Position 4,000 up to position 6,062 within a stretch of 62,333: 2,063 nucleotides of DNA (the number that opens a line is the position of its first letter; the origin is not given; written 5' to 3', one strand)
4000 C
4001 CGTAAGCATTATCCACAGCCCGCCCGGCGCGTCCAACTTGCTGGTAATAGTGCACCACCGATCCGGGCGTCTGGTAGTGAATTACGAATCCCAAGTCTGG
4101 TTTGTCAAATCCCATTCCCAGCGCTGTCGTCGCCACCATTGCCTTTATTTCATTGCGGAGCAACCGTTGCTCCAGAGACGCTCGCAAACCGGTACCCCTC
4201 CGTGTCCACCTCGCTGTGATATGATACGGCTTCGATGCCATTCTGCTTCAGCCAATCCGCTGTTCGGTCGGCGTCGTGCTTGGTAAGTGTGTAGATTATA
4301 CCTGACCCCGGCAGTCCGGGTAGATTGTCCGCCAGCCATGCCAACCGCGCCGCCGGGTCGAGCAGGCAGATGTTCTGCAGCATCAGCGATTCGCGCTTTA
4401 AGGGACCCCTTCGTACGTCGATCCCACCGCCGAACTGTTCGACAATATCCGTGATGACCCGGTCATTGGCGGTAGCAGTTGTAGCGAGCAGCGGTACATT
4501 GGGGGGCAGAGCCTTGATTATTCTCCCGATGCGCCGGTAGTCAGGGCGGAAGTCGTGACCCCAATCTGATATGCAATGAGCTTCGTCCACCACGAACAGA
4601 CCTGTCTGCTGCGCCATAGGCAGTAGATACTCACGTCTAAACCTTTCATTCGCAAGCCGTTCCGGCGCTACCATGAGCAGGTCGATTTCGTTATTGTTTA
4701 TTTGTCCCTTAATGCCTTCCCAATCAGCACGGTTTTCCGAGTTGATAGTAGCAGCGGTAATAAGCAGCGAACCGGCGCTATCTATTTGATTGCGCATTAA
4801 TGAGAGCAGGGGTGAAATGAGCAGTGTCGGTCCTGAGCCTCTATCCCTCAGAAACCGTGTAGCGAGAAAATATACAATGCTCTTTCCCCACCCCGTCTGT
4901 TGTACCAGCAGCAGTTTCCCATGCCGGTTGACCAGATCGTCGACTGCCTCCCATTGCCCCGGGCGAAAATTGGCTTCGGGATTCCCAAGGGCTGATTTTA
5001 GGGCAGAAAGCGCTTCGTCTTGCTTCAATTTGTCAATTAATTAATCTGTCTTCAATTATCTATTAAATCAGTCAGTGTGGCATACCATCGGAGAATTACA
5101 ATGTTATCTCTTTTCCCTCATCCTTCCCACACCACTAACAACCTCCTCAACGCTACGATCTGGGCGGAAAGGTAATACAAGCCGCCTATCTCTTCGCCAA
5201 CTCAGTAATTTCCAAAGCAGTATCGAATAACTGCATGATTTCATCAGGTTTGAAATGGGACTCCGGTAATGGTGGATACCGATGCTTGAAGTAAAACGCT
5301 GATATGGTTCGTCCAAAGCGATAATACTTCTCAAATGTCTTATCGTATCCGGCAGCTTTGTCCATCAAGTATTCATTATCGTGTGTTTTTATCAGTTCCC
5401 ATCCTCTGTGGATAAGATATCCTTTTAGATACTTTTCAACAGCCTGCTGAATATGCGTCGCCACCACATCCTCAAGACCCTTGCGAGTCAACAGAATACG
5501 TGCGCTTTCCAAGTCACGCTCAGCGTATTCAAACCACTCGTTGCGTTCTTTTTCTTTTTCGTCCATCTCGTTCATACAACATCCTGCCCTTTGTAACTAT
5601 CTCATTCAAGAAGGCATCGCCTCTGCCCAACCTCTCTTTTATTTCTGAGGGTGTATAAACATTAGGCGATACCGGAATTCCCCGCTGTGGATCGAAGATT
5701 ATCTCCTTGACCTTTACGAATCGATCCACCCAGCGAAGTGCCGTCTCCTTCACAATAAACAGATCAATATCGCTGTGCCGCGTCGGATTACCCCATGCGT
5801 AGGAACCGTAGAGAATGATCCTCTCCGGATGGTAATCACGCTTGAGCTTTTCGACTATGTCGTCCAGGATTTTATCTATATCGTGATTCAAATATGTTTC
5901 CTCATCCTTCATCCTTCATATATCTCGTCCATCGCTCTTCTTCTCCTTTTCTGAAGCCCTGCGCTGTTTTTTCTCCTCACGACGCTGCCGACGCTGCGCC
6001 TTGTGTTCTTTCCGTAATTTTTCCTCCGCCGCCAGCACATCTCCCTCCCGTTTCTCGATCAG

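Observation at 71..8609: Eight co-directional genes form a conflict-type islet: caspase-FGE, 2TM/small/MNT/HEPN cassette, RecQ-PRTase/DprA pair, GlmL-like ATPase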

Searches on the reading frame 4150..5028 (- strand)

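Call 3: search_protein_families(library=pfam, proteins=[window:4150-5028:-], max_evalue=0.01)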
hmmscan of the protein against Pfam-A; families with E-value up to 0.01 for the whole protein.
window:4150-5028:- (292 aa): 2 families
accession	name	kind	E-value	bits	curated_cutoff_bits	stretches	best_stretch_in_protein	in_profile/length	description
PF00270.35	DEAD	-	3.2e-22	79.5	26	1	22-193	1-165/167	DEAD/DEAH box helicase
PF04851.21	ResIII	-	1e-11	45.5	22.5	1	20-187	3-162/164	Type III restriction enzyme, res subunit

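Call 4: search_protein_families(library=padloc, proteins=[window:4150-5028:-], max_evalue=0.01)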
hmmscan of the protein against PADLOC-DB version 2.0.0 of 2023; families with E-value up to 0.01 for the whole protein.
window:4150-5028:- (292 aa): 17 families
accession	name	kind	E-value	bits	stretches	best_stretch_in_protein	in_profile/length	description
PDLC03928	PsyrT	-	5e-126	419.7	1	3-277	5-278/689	-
PDLC02864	DpdF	-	4.2e-62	208.8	1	3-277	7-271/610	DpdF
PDLC02861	DpdF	-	8.6e-51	171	1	3-277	13-276/611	DpdF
PDLC02870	DpdF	-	6.8e-49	164.7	1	20-274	13-260/534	DpdF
PDLC02865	DpdF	-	3.3e-31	105.8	1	10-267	751-1004/1499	DpdF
PDLC02859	DpdF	-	9.7e-25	85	1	20-280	100-357/545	DpdF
PDLC01089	C3a193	-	7.8e-21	72.2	1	35-194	266-426/983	poss. alt. Cas3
PDLC02868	DpdF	-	1.9e-19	66.9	1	19-199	337-517/1078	DpdF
PDLC02855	DpdF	-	5.8e-15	52.6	1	24-273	143-408/825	DpdF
PDLC02872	DpdF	-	1.8e-12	44.6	1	23-269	160-424/859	DpdF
PDLC02867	DpdF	-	2.7e-09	33.9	1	22-174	138-299/855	DpdF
PDLC02862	DpdF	-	1.5e-08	31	1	37-174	135-286/811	DpdF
PDLC02858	DpdF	-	8.4e-08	29.2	1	19-201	150-329/504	DpdF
PDLC03960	SngC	-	2.3e-07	27.9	1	20-185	24-196/720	-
PDLC02707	PbeA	-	2.3e-07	27.8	1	15-153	247-390/672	PbeA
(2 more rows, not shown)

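Call 5: search_protein_families(library=ncbifam, proteins=[window:4150-5028:-], max_evalue=0.01)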
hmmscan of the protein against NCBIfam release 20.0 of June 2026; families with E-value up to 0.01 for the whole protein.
window:4150-5028:- (292 aa): 5 families
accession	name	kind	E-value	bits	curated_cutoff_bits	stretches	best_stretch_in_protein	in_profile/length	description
TIGR01389.1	recQ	equivalog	7e-51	173.4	640.2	1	19-276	12-260/591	DNA helicase RecQ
TIGR00614.1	recQ_fam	subfamily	1.9e-48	165.4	219.8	1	19-277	10-263/470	RecQ family ATP-dependent DNA helicase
NF008279.0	PRK11057.1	equivalog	1.2e-41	142.9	1015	1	10-277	17-273/608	ATP-dependent DNA helicase RecQ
NF041063.1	DpdF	equivalog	1.2e-23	83.6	550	1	23-269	143-406/813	protein DpdF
NF007882.0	PRK10590.1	equivalog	0.0029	16.6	743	1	115-273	126-278/456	ATP-dependent RNA helicase RhlE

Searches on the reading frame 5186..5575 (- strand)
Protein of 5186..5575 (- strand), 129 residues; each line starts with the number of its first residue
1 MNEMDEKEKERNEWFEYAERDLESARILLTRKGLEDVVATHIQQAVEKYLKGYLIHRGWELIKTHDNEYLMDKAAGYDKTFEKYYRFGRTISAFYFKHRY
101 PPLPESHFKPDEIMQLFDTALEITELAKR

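Call 3: search_protein_families(library=pfam, proteins=[window:5186-5575:-], max_evalue=0.01)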
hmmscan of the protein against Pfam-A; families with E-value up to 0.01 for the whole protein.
window:5186-5575:- (129 aa): 1 family
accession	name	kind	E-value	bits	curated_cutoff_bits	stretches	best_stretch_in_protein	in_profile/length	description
PF05168.19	HEPN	-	2.6e-20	73.2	22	1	13-128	3-115/117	HEPN domain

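Call 4: search_protein_families(library=padloc, proteins=[window:5186-5575:-], max_evalue=0.01)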
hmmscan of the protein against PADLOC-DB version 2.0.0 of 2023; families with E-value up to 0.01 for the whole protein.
window:5186-5575:- (129 aa): 1 family
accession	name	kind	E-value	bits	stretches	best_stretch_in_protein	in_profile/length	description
PDLC04083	SIR2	-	0.00017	18.6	1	8-86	52-124/371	-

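Call 5: search_protein_families(library=ncbifam, proteins=[window:5186-5575:-], max_evalue=0.01)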
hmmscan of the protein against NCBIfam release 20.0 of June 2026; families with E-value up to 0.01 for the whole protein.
window:5186-5575:- (129 aa): 0 families

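Call 64: search_solved_structures(query=window:5186-5575:-, max_evalue=0.01, show_alignments=1)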
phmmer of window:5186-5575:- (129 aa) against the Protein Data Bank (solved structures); distinct sequences matched with E-value up to 0.01: 1.
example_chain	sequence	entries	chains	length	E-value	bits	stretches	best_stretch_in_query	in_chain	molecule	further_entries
1wol_A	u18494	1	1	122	0.0061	19.8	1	11-70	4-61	122aa long conserved hypothetical protein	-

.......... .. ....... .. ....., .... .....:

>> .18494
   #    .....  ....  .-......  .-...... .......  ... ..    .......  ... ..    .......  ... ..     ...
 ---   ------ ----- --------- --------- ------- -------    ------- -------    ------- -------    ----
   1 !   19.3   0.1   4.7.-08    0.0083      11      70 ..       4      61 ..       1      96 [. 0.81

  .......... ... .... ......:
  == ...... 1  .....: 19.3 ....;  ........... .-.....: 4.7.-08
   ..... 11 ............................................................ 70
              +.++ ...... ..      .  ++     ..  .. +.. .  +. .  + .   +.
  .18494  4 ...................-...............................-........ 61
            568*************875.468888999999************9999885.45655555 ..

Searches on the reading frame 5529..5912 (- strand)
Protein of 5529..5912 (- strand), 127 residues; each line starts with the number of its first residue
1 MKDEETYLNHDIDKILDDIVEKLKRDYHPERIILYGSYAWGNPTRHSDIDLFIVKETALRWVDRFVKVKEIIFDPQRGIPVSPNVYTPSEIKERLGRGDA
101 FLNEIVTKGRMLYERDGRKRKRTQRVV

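Call 3: search_protein_families(library=pfam, proteins=[window:5529-5912:-], max_evalue=0.01)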
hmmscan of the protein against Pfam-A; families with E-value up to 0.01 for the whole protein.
window:5529-5912:- (127 aa): 2 families
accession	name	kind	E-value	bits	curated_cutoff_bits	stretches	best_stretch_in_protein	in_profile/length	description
PF18765.7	Polbeta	-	4.4e-10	40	26.9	1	19-116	3-91/93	Polymerase beta, Nucleotidyltransferase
PF01909.29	NTP_transf_2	-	1.1e-09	39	21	1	17-95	2-80/93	Nucleotidyltransferase domain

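Call 4: search_protein_families(library=padloc, proteins=[window:5529-5912:-], max_evalue=0.01)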
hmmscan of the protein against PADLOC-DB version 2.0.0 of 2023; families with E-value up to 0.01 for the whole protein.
window:5529-5912:- (127 aa): 9 families
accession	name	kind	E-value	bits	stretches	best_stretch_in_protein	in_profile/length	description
PDLC04368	PDC-M05A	-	5.1e-11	40.8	1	32-111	110-186/201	-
PDLC04903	PDC-S09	-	5.6e-10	37.5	1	9-74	4-71/108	-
PDLC04372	PDC-M05A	-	1e-08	33.6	1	32-112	79-156/167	-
PDLC04906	PDC-S09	-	2.8e-08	32.1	1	10-72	5-67/98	-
PDLC04907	PDC-S09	-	3e-07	28.6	1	6-83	4-84/114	-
PDLC04369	PDC-M05A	-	9.8e-06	23.3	1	11-111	87-182/201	-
PDLC04904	PDC-S09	-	1.1e-05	23.6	1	11-56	7-52/104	-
PDLC04902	PDC-S09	-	0.00011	20.5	1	20-65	12-57/97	-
PDLC04905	PDC-S09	-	0.00071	17.9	1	18-70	10-64/101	-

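Call 5: search_protein_families(library=ncbifam, proteins=[window:5529-5912:-], max_evalue=0.01)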
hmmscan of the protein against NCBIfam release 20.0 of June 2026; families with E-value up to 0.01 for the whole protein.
window:5529-5912:- (127 aa): 2 families
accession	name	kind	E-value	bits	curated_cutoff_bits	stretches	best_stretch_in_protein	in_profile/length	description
NF047752.1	MntA_antitoxin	equivalog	1e-07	31.7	60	1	24-55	2-33/106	type VII toxin-antitoxin system MntA family adenylyltransferase antitoxin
NF051895.1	anti_phage_HalB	equivalog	5.1e-07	29.5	190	1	32-117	2-74/211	anti-phage Hailong system nucleotidyltransferase HalB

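Call 65: search_solved_structures(query=window:5529-5912:-, max_evalue=0.01)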
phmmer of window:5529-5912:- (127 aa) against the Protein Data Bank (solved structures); distinct sequences matched with E-value up to 0.01: 3.
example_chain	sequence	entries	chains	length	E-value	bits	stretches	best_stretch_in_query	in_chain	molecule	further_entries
5yep_A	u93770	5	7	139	0.0022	21.4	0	18-64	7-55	Toxin-antitoxin system antidote Mnt family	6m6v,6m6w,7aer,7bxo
9z7q_I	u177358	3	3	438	0.0031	20.8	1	16-59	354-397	Cmr1-MntA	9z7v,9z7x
9xbd_E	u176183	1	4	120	0.0069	19.7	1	14-74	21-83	Nucleotidyltransferase domain-containing protein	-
